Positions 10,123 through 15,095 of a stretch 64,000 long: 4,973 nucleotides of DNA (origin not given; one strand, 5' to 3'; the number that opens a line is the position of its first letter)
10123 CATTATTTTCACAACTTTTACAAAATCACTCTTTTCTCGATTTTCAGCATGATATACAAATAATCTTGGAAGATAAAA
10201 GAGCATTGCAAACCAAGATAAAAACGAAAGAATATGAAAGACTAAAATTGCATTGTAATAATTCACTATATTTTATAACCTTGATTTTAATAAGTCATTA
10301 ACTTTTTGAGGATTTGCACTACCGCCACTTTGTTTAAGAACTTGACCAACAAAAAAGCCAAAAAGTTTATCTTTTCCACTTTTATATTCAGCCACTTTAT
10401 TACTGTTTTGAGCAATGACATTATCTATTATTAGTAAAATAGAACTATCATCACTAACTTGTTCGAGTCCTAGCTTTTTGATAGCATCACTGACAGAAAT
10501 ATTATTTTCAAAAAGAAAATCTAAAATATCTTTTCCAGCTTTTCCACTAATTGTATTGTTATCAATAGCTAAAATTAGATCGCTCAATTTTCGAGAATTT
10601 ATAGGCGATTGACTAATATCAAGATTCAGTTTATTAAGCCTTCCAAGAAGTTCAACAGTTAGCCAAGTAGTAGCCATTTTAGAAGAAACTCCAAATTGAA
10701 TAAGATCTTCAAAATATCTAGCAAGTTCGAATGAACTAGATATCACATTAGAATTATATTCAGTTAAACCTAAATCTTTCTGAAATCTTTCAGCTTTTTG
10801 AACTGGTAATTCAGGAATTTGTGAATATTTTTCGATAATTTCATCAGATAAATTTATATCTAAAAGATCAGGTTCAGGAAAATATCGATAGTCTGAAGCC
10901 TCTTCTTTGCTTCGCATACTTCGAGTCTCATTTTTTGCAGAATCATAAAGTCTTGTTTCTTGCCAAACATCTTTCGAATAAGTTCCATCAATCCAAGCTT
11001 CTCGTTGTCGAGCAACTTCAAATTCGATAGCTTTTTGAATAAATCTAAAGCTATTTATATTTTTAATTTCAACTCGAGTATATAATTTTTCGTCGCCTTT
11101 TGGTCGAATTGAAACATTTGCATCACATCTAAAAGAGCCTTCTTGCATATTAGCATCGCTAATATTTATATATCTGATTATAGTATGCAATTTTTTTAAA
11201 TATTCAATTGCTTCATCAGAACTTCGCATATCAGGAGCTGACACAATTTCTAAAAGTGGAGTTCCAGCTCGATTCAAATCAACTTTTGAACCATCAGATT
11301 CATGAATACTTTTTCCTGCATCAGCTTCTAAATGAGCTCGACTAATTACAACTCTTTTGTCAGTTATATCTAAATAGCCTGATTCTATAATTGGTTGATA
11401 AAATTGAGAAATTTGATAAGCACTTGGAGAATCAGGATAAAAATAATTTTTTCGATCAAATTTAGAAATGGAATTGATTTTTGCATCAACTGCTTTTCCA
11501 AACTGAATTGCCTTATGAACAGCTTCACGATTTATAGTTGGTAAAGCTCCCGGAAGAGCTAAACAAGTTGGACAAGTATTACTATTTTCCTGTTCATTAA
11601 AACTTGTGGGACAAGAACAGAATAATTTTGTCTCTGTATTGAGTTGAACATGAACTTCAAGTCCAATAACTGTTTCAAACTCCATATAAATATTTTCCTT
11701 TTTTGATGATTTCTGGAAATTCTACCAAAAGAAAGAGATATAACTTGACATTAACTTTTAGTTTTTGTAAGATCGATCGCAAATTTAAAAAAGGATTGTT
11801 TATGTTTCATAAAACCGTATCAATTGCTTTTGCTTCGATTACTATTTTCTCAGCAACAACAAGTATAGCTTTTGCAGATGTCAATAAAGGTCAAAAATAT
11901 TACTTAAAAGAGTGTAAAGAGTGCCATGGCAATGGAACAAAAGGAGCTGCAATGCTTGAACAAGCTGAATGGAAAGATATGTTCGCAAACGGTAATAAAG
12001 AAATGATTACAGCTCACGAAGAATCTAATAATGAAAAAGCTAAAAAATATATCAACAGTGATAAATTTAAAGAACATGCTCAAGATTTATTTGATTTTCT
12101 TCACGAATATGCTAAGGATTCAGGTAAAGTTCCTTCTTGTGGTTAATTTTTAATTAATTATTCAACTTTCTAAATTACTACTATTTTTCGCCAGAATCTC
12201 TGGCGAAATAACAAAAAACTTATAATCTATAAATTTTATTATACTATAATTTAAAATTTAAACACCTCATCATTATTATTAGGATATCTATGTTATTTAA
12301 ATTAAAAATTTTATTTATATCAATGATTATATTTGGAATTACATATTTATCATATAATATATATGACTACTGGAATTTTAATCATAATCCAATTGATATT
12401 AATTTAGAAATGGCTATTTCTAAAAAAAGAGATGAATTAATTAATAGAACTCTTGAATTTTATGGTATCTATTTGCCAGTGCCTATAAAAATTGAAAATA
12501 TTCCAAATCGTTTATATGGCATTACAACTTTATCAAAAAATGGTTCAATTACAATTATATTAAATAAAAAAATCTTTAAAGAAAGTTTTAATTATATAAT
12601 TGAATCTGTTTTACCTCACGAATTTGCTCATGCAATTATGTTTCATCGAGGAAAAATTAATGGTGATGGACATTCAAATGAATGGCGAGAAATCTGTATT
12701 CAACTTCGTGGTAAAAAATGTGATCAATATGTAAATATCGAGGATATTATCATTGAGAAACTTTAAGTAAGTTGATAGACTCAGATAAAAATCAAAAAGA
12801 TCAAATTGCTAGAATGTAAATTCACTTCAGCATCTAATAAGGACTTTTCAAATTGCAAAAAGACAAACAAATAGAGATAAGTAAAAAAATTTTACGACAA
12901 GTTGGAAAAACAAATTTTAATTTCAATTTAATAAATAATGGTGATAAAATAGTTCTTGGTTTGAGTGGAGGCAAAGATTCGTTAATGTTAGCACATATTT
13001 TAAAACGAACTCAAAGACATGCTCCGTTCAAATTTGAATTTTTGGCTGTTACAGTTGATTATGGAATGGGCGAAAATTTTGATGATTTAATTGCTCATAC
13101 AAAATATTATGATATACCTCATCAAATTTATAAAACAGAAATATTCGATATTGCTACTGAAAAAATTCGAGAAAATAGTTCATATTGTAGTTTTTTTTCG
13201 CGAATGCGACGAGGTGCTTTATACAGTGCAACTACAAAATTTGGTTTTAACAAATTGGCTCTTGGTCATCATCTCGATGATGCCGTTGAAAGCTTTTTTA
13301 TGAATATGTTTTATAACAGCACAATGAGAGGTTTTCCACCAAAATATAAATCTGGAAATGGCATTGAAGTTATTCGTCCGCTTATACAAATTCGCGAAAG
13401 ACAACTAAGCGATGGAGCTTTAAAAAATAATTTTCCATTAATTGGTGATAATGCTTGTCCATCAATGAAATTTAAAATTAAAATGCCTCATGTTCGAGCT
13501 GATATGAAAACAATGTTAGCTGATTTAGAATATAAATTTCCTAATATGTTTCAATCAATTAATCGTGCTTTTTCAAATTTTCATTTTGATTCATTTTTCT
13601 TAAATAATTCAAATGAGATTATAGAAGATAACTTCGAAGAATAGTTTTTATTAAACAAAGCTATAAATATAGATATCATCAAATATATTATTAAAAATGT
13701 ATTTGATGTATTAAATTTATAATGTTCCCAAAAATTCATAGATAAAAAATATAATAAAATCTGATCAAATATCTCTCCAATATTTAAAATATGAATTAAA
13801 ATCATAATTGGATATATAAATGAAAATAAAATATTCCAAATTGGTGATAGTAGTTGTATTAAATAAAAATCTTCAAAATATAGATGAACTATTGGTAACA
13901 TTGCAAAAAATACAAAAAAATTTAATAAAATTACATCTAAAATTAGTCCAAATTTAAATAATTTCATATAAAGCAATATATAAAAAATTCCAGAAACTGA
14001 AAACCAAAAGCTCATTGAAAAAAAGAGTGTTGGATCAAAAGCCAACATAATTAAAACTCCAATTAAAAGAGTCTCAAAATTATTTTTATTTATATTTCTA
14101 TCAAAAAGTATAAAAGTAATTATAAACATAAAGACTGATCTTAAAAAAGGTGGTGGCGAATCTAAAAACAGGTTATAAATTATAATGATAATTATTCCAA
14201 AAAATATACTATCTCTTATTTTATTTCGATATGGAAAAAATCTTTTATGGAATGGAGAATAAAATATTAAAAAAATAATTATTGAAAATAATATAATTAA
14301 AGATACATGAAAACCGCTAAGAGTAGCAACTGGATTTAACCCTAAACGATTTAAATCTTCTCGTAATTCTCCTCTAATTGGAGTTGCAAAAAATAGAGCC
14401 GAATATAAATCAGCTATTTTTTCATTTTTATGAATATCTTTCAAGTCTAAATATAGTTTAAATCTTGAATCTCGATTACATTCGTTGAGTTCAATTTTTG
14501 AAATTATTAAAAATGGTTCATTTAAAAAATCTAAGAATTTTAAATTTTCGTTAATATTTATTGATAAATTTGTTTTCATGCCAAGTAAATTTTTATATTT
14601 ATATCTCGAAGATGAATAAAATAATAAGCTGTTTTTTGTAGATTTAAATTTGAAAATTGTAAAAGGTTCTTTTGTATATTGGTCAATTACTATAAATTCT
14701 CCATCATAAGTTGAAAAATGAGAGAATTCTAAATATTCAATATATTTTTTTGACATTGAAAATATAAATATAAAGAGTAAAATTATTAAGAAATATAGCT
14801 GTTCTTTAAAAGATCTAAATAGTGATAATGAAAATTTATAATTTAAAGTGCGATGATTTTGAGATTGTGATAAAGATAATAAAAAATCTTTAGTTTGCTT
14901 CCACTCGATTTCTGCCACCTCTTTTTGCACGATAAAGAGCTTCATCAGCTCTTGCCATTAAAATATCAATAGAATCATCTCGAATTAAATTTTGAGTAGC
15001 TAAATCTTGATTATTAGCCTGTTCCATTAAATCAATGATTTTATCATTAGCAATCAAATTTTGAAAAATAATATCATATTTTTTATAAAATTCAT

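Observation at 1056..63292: Octamer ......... is tens-fold over-represented on both strands: candidate DNA-uptake-type genomic word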

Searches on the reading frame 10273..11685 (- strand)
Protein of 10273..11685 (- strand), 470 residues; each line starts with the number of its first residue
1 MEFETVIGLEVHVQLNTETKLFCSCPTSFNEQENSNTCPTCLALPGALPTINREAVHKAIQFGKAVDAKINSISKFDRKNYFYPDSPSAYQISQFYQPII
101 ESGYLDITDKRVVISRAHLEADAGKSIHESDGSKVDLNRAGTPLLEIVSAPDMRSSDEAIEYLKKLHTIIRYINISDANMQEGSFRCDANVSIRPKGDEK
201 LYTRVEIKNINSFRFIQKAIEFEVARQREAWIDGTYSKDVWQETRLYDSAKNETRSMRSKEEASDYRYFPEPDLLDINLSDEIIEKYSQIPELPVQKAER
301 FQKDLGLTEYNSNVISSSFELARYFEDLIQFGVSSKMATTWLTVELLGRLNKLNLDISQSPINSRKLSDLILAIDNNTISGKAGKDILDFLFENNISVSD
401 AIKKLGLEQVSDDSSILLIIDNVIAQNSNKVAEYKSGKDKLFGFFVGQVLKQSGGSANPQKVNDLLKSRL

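Call 8: search_protein_families(library=ncbifam, proteins=[window:10273-11685:-])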
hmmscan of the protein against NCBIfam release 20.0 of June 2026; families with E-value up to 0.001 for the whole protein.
window:10273-11685:- (470 aa): 9 families
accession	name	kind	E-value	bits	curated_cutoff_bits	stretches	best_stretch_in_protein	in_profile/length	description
NF004014.0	PRK05477.1-4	equivalog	4.7e-208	691.7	414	1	1-470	1-474/475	Asp-tRNA(Asn)/Glu-tRNA(Gln) amidotransferase subunit GatB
NF004012.0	PRK05477.1-2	equivalog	1.8e-184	614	338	1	2-470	3-478/481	Asp-tRNA(Asn)/Glu-tRNA(Gln) amidotransferase subunit GatB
TIGR00133.1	gatB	equivalog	5.6e-178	592.4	314.8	1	1-470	2-480/481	Asp-tRNA(Asn)/Glu-tRNA(Gln) amidotransferase subunit GatB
NF004015.0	PRK05477.1-5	equivalog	1.4e-177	591.2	628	1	2-470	14-486/488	Asp-tRNA(Asn)/Glu-tRNA(Gln) amidotransferase subunit GatB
NF004011.1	PRK05477.1-1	equivalog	1e-152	509.2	680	1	1-469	1-472/475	Asp-tRNA(Asn)/Glu-tRNA(Gln) amidotransferase subunit GatB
NF004013.0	PRK05477.1-3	equivalog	9.1e-132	440.1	653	1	2-469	16-498/501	Asp-tRNA(Asn)/Glu-tRNA(Gln) amidotransferase subunit GatB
NF003107.0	PRK04028.1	equivalog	1.6e-52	178.7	456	3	239-469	402-623/630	Glu-tRNA(Gln) amidotransferase subunit GatE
TIGR00134.1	gatE_arch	equivalog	1e-44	152.9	319.55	3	254-470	410-618/622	Glu-tRNA(Gln) amidotransferase subunit GatE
NF011291.0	PRK14703.1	equivalog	2.3e-32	112.1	681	1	284-470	586-767/769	glutamine--tRNA ligase/YqeY domain fusion protein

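Call 12: find_encoding_contigs(protein=window:10273-11685:-, flank=10000, max_places=10)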
Protein window:10273-11685:- (470 aa): 1 contig read that carries it; 1 place shown.
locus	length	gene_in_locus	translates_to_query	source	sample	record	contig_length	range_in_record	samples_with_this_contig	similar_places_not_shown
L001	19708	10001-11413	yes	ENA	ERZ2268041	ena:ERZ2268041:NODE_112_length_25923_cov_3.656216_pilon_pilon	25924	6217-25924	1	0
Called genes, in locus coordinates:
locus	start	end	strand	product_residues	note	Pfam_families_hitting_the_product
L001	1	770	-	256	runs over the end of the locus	PF00763:THF_DHG_CYH, PF02882:THF_DHG_CYH_C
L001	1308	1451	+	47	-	-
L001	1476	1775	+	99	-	-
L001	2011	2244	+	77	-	-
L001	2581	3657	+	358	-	PF00890:FAD_binding_2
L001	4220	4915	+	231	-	PF14827:dCache_3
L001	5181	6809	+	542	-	PF13188:PAS_8 (faint), PF00989:PAS (faint), PF08447:PAS_3, PF13426:PAS_9 (weak), PF00990:GGDEF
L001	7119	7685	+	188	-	PF03772:Competence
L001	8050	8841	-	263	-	PF01171:ATP_bind_3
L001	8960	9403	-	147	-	PF10263:SprT-like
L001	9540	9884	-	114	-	PF13442:Cytochrome_CBB3 (faint)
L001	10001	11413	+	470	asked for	PF02934:GatB_N, PF02637:GatB_Yqey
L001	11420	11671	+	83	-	PF03653:UPF0093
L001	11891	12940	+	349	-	-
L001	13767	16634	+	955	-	PF05345:He_PIG (weak), PF18911:PKD_4, PF00801:PKD (weak), PF05345:He_PIG (weak), PF00801:PKD (weak), PF18911:PKD_4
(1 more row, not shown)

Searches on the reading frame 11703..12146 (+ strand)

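Call 19: search_protein_families(library=pfam, proteins=[window:11703-12146:+], max_evalue=0.0001)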
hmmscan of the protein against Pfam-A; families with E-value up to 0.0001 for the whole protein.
window:11703-12146:+ (147 aa): 1 family
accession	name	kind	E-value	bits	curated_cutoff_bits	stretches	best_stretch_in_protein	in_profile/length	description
PF13442.11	Cytochrome_CBB3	-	1.5e-05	25.6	27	1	58-104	1-51/68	Cytochrome C oxidase, cbb3-type, subunit III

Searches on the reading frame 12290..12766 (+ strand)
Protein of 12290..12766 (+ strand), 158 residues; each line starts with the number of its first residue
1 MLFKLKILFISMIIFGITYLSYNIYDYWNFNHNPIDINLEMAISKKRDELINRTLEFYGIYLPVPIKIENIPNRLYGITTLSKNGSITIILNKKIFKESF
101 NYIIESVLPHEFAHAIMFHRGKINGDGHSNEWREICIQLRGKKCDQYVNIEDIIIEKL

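Call 19: search_protein_families(library=pfam, proteins=[window:12290-12766:+], max_evalue=0.0001)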
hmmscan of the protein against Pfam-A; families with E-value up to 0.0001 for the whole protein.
window:12290-12766:+ (158 aa): 1 family
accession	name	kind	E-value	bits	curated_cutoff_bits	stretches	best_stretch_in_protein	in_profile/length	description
PF10263.15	SprT-like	-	7.1e-11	42.4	25.6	1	74-140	31-96/108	SprT-like family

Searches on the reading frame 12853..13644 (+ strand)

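Call 19: search_protein_families(library=pfam, proteins=[window:12853-13644:+], max_evalue=0.0001)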
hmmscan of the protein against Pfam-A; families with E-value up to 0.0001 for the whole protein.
window:12853-13644:+ (263 aa): 1 family
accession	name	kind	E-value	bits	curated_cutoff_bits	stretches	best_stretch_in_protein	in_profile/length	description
PF01171.26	ATP_bind_3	-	4.6e-19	69.3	27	1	32-203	1-170/182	PP-loop family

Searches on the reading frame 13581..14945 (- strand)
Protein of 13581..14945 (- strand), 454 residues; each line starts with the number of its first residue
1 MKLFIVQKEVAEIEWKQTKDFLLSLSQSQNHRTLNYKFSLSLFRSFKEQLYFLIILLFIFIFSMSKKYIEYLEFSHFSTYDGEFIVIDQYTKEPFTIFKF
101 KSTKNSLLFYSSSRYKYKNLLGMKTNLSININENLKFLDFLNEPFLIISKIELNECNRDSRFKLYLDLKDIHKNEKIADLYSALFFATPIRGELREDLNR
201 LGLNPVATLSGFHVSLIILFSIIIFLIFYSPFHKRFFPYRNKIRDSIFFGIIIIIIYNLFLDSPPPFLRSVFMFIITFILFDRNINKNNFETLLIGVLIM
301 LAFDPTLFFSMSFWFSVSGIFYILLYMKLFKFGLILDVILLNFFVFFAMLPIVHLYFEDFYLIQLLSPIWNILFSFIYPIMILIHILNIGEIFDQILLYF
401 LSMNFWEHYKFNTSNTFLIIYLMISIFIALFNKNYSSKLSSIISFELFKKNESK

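Call 8: search_protein_families(library=ncbifam, proteins=[window:13581-14945:-])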
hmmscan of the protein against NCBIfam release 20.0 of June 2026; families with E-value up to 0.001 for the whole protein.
window:13581-14945:- (454 aa): 4 families
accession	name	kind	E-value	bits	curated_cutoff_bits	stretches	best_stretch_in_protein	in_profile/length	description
NF045979.1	ComEC_MAG0480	equivalog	1.1e-07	31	150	1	46-438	63-455/461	MAG0480 family ComEC-like protein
TIGR00360.1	ComEC_N-term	subfamily_domain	3.4e-07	30.7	36.5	1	209-383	7-169/171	ComEC/Rec2-related protein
NF008580.0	PRK11539.1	equivalog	5.3e-06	25.1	969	1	192-399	216-430/758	ComEC family protein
TIGR00361.1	ComEC_Rec2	equivalog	9.9e-05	20.7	190.05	1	206-390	160-350/663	DNA internalization-related competence protein ComEC/Rec2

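Call 69: search_protein_families(library=pfam, proteins=[window:13581-14945:-], max_evalue=0.001)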
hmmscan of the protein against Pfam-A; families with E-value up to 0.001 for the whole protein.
window:13581-14945:- (454 aa): 1 family
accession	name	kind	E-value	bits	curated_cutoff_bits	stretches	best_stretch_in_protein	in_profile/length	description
PF03772.21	Competence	-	5.7e-19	68.9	23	1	191-399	10-219/270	Competence protein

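Call 78: find_homologous_proteins(query=window:13581-14945:-, max_evalue=1e-20)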
Query window:13581-14945:- (454 aa): 26 proteins with E <= 1e-20 among 8000 candidates.
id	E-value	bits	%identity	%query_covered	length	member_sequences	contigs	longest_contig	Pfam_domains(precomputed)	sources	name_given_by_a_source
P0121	6.7e-282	953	100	100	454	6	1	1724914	PF03772.22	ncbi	-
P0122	4.6e-154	532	60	91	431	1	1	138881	PF03772.22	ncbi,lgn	-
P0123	6.4e-108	380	46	90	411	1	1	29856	PF03772.22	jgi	jgi:competence protein ComEC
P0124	2.5e-105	371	52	82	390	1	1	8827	PF03772.22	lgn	-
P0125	6.0e-101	357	49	89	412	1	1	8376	PF03772.22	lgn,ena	-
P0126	7.2e-101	357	49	89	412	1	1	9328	PF03772.22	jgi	-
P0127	1.2e-96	343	47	87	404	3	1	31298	PF03772.22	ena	-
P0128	6.9e-92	327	45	81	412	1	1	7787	PF03772.22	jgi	-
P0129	2.2e-91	326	41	87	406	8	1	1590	PF03772.22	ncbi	-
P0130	1.3e-84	303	51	72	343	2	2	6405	PF03772.22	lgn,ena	-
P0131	7.1e-82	294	58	58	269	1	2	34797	PF03772.22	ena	-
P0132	2.8e-53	200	38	72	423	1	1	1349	PF03772.22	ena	-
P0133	7.8e-53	198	37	81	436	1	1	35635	PF03772.22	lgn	-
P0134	1.5e-50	191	38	78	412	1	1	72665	PF03772.22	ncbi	-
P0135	7.7e-50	189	38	80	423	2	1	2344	PF03772.22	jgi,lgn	-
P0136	1.2e-49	188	36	87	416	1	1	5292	PF03772.22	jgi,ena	-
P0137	1.2e-48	185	33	87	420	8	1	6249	PF03772.22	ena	-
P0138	1.3e-47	181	34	86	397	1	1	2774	PF03772.22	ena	-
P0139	3.0e-46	177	31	85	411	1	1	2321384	PF03772.22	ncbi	ncbi:ComEC/Rec2 family competence protein [Sulfurospirillum sp. 1307]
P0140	4.6e-46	176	31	79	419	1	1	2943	PF03772.22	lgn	-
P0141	1.3e-45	175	32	74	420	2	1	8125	PF03772.22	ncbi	-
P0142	2.0e-45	174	35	86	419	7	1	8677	PF03772.22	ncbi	-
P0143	1.3e-41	162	34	79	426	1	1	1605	PF03772.22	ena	-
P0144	9.7e-41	159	44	48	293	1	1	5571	PF03772.22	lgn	-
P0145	1.9e-34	138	31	77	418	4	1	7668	PF03772.22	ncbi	-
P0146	3.6e-32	130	35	77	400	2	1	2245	PF03772.22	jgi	jgi:competence protein ComEC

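Call 79: find_encoding_contigs(protein=P0123, flank=10000, max_places=3)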
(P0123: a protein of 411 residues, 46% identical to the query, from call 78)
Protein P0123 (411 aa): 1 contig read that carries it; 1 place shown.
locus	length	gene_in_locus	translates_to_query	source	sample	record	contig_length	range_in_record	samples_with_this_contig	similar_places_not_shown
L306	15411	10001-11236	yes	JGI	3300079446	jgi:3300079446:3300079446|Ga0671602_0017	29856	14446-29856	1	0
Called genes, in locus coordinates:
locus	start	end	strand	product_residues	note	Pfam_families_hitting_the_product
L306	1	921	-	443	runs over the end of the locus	PF07498:Rho_N, PF07497:Rho_RNA_bind, PF00006:ATP-synt_ab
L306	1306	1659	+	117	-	-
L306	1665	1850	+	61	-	-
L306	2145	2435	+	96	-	-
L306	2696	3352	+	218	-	PF12576:DUF3754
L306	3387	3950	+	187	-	PF19788:DUF6272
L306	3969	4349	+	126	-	PF09345:SiaC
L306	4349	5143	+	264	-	PF13487:HD_5, PF01966:HD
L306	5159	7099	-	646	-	PF19310:TOP_N, PF01432:Peptidase_M3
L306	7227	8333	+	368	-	-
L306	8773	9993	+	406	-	-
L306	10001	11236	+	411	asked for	PF03772:Competence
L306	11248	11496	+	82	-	-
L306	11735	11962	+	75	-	-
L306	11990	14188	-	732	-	PF01751:Toprim, PF01131:Topoisom_bac, PF01396:Zn_ribbon_Top1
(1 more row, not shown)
